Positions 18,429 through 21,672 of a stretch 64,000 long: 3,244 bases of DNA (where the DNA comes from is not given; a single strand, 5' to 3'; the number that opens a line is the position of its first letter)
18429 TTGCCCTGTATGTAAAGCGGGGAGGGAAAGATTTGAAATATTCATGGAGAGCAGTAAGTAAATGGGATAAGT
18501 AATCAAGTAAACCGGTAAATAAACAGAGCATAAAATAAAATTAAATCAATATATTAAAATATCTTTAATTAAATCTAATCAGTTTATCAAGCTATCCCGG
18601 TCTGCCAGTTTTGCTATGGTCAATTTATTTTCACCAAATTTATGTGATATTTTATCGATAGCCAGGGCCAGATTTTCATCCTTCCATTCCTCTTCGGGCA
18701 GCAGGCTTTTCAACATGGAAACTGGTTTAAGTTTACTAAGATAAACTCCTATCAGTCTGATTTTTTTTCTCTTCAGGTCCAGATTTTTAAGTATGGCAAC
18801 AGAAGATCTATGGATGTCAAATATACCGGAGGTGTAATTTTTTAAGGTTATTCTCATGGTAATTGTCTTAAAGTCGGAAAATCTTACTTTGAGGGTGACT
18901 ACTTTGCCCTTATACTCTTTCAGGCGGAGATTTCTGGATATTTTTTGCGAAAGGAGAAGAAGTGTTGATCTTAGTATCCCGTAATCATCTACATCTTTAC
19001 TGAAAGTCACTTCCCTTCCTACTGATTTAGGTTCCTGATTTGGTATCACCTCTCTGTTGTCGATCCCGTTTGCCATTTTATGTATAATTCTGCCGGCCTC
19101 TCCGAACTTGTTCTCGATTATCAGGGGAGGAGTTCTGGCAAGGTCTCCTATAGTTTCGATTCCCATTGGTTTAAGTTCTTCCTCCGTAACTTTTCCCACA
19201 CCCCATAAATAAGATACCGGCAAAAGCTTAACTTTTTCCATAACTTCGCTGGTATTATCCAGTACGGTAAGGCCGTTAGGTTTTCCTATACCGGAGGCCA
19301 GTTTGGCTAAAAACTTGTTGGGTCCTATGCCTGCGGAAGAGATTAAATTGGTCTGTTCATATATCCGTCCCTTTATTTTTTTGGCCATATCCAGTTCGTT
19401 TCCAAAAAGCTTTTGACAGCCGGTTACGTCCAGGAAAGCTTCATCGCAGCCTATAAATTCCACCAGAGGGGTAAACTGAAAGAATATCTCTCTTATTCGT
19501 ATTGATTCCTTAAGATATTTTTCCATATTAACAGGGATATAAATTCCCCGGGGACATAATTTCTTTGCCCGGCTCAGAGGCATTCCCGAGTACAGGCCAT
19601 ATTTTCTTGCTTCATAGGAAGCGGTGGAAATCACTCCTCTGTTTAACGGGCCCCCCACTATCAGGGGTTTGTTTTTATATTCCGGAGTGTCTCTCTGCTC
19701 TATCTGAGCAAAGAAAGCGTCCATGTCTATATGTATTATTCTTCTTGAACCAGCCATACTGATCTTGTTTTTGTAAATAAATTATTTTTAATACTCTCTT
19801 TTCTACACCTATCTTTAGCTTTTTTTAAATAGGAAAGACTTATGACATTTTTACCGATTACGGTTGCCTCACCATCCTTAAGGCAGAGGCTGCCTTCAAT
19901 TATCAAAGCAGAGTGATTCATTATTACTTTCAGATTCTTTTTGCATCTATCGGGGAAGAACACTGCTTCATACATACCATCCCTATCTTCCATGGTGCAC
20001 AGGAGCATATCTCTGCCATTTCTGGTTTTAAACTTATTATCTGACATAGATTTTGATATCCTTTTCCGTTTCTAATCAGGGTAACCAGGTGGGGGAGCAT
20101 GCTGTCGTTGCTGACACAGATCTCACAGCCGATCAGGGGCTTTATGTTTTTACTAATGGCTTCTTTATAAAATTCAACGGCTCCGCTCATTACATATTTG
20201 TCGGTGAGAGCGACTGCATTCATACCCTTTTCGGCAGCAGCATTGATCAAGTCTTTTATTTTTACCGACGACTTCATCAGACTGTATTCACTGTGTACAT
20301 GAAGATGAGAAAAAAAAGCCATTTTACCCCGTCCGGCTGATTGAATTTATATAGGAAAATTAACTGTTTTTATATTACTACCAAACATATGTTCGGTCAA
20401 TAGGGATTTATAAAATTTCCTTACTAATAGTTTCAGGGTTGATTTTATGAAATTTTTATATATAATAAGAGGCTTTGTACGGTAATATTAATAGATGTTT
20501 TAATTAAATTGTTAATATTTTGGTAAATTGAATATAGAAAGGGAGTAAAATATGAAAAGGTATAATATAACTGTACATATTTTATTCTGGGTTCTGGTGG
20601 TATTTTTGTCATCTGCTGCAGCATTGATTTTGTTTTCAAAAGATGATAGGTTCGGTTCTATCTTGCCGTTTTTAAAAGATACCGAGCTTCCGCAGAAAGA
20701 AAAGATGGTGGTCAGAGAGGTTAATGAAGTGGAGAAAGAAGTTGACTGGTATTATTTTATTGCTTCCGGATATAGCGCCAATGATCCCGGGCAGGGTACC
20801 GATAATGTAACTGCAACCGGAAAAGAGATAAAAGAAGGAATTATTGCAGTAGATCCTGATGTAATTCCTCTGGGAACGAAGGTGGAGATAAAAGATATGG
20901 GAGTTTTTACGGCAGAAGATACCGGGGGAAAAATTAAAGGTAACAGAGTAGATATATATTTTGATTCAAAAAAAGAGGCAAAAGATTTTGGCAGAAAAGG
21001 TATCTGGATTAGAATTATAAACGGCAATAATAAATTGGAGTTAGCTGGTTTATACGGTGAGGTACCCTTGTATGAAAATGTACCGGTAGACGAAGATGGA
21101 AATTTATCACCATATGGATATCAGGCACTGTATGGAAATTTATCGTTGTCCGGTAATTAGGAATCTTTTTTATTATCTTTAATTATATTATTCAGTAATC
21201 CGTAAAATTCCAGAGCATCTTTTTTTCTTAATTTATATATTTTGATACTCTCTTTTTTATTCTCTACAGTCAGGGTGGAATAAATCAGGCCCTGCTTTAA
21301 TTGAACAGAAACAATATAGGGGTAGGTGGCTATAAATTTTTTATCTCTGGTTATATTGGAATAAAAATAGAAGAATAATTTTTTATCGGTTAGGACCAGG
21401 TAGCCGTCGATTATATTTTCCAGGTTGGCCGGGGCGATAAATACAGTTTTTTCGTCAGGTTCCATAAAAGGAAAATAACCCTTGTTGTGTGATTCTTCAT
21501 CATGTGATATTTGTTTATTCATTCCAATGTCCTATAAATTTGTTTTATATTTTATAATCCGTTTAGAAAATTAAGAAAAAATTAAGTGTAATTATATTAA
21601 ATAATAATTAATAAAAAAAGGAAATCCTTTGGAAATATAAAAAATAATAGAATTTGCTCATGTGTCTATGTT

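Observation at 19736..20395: SOS-type module with Cheo-like LexA box driving a decayed dnaE (PHP N-terminus fused to C-terminal OB fragment) and an intact dinB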

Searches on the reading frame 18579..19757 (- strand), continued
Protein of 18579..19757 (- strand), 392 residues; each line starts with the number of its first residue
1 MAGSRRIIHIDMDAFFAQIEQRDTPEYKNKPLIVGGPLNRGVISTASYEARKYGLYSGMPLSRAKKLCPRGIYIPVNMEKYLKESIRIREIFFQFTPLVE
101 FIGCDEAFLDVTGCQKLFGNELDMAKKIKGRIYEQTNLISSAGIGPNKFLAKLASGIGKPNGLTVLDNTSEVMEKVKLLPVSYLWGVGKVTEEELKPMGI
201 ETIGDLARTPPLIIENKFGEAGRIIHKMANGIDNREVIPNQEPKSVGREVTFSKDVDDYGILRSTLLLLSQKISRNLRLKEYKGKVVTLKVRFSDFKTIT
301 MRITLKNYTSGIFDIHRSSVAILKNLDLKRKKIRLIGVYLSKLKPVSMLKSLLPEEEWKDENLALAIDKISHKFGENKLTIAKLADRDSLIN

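Call 43: find_encoding_contigs(protein=P0126, flank=5000, max_places=2)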
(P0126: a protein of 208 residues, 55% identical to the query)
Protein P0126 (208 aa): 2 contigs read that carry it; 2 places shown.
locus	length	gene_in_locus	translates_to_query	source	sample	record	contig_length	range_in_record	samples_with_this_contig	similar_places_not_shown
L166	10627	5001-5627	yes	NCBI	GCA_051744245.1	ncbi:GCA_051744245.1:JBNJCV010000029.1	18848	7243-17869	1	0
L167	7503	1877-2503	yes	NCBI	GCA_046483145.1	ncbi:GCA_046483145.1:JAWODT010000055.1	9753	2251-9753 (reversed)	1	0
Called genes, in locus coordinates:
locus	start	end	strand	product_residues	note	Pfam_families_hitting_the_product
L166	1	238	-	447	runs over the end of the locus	PF04055:Radical_SAM, PF13186:SPASM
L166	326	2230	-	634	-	PF02824:TGS, PF07973:tRNA_SAD, PF00587:tRNA-synt_2b, PF03129:HGTP_anticodon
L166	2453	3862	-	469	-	PF03816:LytR_cpsA_psr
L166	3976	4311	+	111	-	PF14470:bPH_3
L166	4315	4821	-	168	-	PF06725:3D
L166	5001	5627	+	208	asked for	PF01726:LexA_DNA_bind, PF00717:Peptidase_S24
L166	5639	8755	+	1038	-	PF02811:PHP, PF07733:DNA_pol3_alpha, PF17657:DNA_pol3_finger, PF14579:HHH_6, PF01336:tRNA_anti-codon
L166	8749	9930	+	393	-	PF00817:IMS, PF11798:IMS_HHH (faint), PF21999:IMS_HHH_1 (weak), PF11799:IMS_C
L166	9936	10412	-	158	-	PF02943:FeThRed_B, PF21349:RUBY_RBDX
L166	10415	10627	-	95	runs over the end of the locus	PF00462:Glutaredoxin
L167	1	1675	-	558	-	PF01551:Peptidase_M23 (weak)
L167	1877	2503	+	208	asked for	PF01726:LexA_DNA_bind, PF00717:Peptidase_S24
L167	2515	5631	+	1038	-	PF02811:PHP, PF07733:DNA_pol3_alpha, PF17657:DNA_pol3_finger, PF14579:HHH_6, PF01336:tRNA_anti-codon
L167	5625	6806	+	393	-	PF00817:IMS, PF11798:IMS_HHH (faint), PF21999:IMS_HHH_1 (weak), PF11799:IMS_C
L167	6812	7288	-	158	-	PF02943:FeThRed_B, PF21349:RUBY_RBDX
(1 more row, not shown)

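Call 47: find_encoding_contigs(protein=P0238, flank=4000, max_places=2)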
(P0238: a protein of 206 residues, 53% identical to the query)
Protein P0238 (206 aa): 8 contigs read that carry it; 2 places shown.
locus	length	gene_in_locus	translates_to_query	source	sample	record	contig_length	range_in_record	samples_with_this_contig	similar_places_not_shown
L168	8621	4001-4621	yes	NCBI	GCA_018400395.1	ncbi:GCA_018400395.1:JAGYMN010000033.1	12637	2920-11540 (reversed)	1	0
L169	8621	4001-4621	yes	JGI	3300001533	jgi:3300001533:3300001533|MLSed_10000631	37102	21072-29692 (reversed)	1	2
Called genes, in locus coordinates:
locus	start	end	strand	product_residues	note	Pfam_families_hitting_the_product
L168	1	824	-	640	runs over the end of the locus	?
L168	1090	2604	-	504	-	PF03816:LytR_cpsA_psr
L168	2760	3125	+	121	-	PF14470:bPH_3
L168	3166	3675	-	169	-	PF06725:3D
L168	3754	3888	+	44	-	-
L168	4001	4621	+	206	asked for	PF01726:LexA_DNA_bind, PF00717:Peptidase_S24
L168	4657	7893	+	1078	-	PF02811:PHP, PF07733:DNA_pol3_alpha, PF17657:DNA_pol3_finger, PF14579:HHH_6, PF01336:tRNA_anti-codon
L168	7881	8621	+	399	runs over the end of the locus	PF00817:IMS, PF21999:IMS_HHH_1 (weak), PF11799:IMS_C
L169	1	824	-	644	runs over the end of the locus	PF07973:tRNA_SAD, PF00587:tRNA-synt_2b, PF03129:HGTP_anticodon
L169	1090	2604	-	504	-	PF03816:LytR_cpsA_psr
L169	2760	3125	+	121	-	PF14470:bPH_3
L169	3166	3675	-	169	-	PF06725:3D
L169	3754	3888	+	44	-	-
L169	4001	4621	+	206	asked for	PF01726:LexA_DNA_bind, PF00717:Peptidase_S24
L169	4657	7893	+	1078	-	PF02811:PHP, PF07733:DNA_pol3_alpha, PF17657:DNA_pol3_finger, PF14579:HHH_6, PF01336:tRNA_anti-codon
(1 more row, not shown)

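Call 48: find_encoding_contigs(protein=P0205, flank=4000, max_places=2)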
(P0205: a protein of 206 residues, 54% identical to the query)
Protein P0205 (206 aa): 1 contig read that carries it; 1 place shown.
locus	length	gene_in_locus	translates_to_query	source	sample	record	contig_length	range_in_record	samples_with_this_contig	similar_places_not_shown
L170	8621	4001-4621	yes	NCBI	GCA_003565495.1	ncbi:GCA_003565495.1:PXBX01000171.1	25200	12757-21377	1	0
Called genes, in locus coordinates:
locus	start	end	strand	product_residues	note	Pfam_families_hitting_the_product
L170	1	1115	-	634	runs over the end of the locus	PF07973:tRNA_SAD, PF00587:tRNA-synt_2b, PF03129:HGTP_anticodon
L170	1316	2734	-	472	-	PF03816:LytR_cpsA_psr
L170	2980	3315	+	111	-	PF14470:bPH_3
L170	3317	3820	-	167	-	PF06725:3D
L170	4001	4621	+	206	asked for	PF01726:LexA_DNA_bind, PF00717:Peptidase_S24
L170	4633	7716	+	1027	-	PF02811:PHP, PF07733:DNA_pol3_alpha, PF17657:DNA_pol3_finger, PF14579:HHH_6, PF01336:tRNA_anti-codon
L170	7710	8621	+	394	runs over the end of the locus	PF00817:IMS, PF11798:IMS_HHH (faint), PF21999:IMS_HHH_1 (weak), PF11799:IMS_C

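Call 62: search_solved_structures(query=L001:4804-8019:+, max_evalue=1e-20)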
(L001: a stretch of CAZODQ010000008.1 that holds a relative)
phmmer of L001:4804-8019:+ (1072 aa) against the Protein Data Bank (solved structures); distinct sequences matched with E-value up to 1e-20: 13.
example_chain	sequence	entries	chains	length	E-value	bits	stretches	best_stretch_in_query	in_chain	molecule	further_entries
5fku_A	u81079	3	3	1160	2.4e-167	562.1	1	4-1027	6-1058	DNA POLYMERASE III SUBUNIT ALPHA | DNA POLYMERASE III ALPHA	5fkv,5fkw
3e0d_A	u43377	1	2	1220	2e-164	552.4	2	312-1013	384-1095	DNA polymerase III subunit alpha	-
2hpi_A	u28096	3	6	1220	1.5e-163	549.5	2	312-1013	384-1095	DNA polymerase III alpha subunit | DNA polymerase III subunit alpha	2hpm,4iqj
4jom_A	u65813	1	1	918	5e-160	537.9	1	4-885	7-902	DNA polymerase III subunit alpha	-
2hqa_A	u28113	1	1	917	1.5e-157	529.6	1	4-885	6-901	DNA polymerase III alpha subunit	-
2hnh_A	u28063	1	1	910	1.6e-157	529.6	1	4-885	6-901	DNA polymerase III alpha subunit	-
5m1s_A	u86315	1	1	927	1.6e-157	529.6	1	4-885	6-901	DNA polymerase III subunit alpha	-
7pu7_A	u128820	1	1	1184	3.5e-153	515.2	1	71-1040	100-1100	DNA polymerase III subunit alpha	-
5lew_A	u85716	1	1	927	1.9e-149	502.9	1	71-884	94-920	DNA polymerase III subunit alpha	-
9qpc_A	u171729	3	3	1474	4.4e-31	111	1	78-377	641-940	DNA polymerase III PolC-type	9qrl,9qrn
3f2b_A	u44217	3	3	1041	1.3e-29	106.2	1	6-372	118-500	DNA-directed DNA polymerase III alpha chain | GEOBACILLUS KAUSTOPHILUS DNA POLC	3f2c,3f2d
4gx8_A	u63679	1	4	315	3.8e-28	101.3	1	4-267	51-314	DNA polymerase III subunit epsilon,DNA polymerase III subunit alpha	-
4gx9_A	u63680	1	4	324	4.1e-28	101.2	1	4-267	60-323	DNA polymerase III subunit epsilon,DNA polymerase III subunit alpha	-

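Call 66: find_encoding_contigs(protein=P0136, flank=4000, max_places=2)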
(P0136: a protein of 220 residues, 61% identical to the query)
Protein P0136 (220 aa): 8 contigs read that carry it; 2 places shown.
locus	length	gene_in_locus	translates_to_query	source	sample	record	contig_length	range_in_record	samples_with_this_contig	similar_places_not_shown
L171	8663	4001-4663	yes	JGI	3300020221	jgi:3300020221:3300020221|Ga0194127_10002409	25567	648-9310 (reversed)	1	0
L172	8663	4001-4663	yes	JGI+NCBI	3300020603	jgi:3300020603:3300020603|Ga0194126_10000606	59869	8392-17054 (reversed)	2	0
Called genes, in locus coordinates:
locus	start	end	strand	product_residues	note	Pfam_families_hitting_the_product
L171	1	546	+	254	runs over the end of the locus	PF01047:MarR (weak), PF08220:HTH_DeoR, PF08279:HTH_11 (faint), PF00455:DeoRC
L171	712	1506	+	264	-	PF00072:Response_reg, PF00486:Trans_reg_C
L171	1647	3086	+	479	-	PF00672:HAMP, PF00512:HisKA, PF02518:HATPase_c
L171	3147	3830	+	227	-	PF02308:MgtC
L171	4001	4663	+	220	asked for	PF01726:LexA_DNA_bind, PF00717:Peptidase_S24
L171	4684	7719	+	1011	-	PF02811:PHP, PF07733:DNA_pol3_alpha, PF17657:DNA_pol3_finger, PF14579:HHH_6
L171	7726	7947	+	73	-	-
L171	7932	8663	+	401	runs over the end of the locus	PF00817:IMS, PF11798:IMS_HHH (weak), PF21704:POLH-Rev1_HhH (faint), PF21999:IMS_HHH_1, PF11799:IMS_C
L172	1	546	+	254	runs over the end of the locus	PF01047:MarR (weak), PF08220:HTH_DeoR, PF08279:HTH_11 (faint), PF00455:DeoRC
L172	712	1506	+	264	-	PF00072:Response_reg, PF00486:Trans_reg_C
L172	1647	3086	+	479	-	PF00672:HAMP, PF00512:HisKA, PF02518:HATPase_c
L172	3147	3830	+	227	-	PF02308:MgtC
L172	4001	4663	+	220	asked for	PF01726:LexA_DNA_bind, PF00717:Peptidase_S24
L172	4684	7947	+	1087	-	PF02811:PHP, PF07733:DNA_pol3_alpha, PF17657:DNA_pol3_finger, PF14579:HHH_6, PF01336:tRNA_anti-codon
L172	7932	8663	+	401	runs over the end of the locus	PF00817:IMS, PF11798:IMS_HHH (weak), PF21704:POLH-Rev1_HhH (faint), PF21999:IMS_HHH_1, PF11799:IMS_C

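Call 67: find_encoding_contigs(protein=P0137, flank=4000, max_places=2)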
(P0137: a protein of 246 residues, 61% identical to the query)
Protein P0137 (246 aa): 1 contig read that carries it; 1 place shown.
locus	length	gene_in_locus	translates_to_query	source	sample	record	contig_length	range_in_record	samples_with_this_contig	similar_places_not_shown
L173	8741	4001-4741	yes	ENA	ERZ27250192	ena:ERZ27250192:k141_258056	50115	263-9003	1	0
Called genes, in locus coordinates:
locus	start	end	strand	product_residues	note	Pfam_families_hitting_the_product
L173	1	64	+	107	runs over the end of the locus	?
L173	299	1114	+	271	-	PF00072:Response_reg, PF00486:Trans_reg_C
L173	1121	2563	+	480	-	PF00672:HAMP, PF00512:HisKA, PF02518:HATPase_c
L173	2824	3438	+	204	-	-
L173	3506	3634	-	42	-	PF01402:RHH_1 (weak)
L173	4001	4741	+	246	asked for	PF01726:LexA_DNA_bind, PF00717:Peptidase_S24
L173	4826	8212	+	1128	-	PF02811:PHP, PF07733:DNA_pol3_alpha, PF17657:DNA_pol3_finger, PF14579:HHH_6, PF01336:tRNA_anti-codon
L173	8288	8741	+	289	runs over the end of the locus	PF00817:IMS, PF11798:IMS_HHH (weak), PF21704:POLH-Rev1_HhH (weak), PF21999:IMS_HHH_1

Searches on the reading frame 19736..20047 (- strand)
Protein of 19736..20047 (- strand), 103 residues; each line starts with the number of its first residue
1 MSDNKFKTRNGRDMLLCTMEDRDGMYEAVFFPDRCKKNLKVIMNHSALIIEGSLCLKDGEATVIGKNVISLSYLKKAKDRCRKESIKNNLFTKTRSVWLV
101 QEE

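Call 3: search_protein_families(library=pfam, proteins=[window:19736-20047:-], max_evalue=0.01)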
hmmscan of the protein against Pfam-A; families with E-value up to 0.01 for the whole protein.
window:19736-20047:- (103 aa): 1 family
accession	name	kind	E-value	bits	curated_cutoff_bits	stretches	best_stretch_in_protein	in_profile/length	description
PF01336.31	tRNA_anti-codon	-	0.00015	22.1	27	1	8-64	11-68/75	OB-fold nucleic acid binding domain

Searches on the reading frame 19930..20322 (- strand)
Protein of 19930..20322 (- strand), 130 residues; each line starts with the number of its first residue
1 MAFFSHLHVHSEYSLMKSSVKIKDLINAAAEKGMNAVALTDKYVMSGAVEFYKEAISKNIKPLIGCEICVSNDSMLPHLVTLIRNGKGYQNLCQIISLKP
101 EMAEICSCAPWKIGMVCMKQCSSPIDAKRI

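Call 3: search_protein_families(library=pfam, proteins=[window:19930-20322:-], max_evalue=0.01)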
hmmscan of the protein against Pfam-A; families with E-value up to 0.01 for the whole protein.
window:19930-20322:- (130 aa): 2 families
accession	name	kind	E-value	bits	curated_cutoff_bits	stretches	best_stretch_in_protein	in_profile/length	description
PF02811.25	PHP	-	7.7e-31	108.1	26.4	1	6-98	1-94/164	PHP domain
PF19799.5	DUF6282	-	0.00073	19.7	26.8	1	7-46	5-44/196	Family of unknown function (DUF6282)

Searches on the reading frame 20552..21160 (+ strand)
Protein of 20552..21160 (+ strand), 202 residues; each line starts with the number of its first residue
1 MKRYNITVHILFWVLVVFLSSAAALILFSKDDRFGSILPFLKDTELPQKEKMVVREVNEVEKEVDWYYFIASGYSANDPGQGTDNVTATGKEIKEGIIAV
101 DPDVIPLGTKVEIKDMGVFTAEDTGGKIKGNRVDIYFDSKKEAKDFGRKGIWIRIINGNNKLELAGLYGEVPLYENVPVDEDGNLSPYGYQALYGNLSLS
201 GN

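Call 3: search_protein_families(library=pfam, proteins=[window:20552-21160:+], max_evalue=0.01)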
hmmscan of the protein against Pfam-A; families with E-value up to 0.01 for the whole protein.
window:20552-21160:+ (202 aa): 1 family
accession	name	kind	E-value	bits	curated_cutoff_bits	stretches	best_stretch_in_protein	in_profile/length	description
PF06725.17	3D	-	1.2e-17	64.3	23.8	1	98-150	3-65/72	3D domain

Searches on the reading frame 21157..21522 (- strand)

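Call 3: search_protein_families(library=pfam, proteins=[window:21157-21522:-], max_evalue=0.01)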
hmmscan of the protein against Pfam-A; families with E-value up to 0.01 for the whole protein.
window:21157-21522:- (121 aa): 2 families
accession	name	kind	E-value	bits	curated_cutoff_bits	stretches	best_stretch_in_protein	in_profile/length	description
PF14470.12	bPH_3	-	1e-08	36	23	1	20-111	1-94/95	Bacterial PH domain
PF08206.17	OB_RNB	-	0.0025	17.9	24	1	11-44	5-39/58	Ribonuclease B OB domain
